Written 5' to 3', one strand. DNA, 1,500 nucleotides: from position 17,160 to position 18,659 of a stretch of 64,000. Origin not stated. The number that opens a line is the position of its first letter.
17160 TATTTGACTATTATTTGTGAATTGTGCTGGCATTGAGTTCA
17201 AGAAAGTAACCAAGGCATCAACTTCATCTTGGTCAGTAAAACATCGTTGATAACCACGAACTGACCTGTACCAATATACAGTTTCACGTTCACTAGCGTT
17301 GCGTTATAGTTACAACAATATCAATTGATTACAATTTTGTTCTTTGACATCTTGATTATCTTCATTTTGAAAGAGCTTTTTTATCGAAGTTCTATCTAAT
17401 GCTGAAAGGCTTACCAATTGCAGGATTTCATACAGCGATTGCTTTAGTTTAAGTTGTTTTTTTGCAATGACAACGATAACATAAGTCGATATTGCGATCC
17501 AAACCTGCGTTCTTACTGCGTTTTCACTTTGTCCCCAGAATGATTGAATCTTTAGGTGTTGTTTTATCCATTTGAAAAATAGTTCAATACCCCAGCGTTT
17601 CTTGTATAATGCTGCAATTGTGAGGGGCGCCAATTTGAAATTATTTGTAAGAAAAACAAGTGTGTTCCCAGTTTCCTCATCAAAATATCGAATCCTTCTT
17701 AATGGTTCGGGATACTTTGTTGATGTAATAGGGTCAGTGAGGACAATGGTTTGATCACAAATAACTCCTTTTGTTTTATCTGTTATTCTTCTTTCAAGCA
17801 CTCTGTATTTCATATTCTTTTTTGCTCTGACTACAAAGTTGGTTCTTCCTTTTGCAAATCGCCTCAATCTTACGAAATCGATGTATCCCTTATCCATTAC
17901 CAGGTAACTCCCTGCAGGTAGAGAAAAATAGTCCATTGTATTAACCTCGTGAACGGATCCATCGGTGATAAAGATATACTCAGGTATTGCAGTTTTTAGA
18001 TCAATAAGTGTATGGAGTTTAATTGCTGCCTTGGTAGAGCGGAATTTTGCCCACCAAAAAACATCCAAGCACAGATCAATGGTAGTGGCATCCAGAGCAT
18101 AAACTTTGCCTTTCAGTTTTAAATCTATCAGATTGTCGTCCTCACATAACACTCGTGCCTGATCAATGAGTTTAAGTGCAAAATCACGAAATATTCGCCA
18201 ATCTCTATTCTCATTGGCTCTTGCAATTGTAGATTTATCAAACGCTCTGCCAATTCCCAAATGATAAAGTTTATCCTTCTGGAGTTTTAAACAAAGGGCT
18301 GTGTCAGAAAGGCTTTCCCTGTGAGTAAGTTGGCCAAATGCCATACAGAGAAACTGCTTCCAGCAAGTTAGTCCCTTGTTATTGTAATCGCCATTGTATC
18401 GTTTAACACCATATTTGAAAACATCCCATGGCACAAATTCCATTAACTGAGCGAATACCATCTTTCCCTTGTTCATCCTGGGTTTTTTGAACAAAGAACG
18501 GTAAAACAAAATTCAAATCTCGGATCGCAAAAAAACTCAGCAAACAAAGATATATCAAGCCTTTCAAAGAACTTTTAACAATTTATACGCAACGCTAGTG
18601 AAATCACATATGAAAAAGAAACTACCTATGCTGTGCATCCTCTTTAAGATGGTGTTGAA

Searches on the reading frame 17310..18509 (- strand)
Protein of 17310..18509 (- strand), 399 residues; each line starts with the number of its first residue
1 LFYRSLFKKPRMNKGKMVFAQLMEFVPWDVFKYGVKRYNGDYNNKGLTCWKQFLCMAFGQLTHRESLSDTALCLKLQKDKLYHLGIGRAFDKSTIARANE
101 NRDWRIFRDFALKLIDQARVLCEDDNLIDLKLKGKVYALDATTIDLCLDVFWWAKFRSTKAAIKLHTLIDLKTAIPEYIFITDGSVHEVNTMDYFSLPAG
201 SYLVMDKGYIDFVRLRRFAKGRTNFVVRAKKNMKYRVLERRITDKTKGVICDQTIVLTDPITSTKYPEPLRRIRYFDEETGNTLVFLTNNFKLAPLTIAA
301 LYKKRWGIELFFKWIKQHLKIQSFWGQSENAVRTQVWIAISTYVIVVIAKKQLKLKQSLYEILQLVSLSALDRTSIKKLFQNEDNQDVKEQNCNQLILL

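Call 13: search_protein_families(library=pfam, proteins=[window:17310-18509:-], max_evalue=0.001)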
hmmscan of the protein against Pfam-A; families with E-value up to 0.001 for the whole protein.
window:17310-18509:- (399 aa): 2 families
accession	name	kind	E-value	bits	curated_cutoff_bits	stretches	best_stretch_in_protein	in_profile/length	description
PF01609.27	DDE_Tnp_1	-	2.2e-28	99.8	23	1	134-344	4-199/200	Transposase DDE domain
PF14294.11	DUF4372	-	6.4e-28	97.2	25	1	15-86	2-73/74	Domain of unknown function (DUF4372)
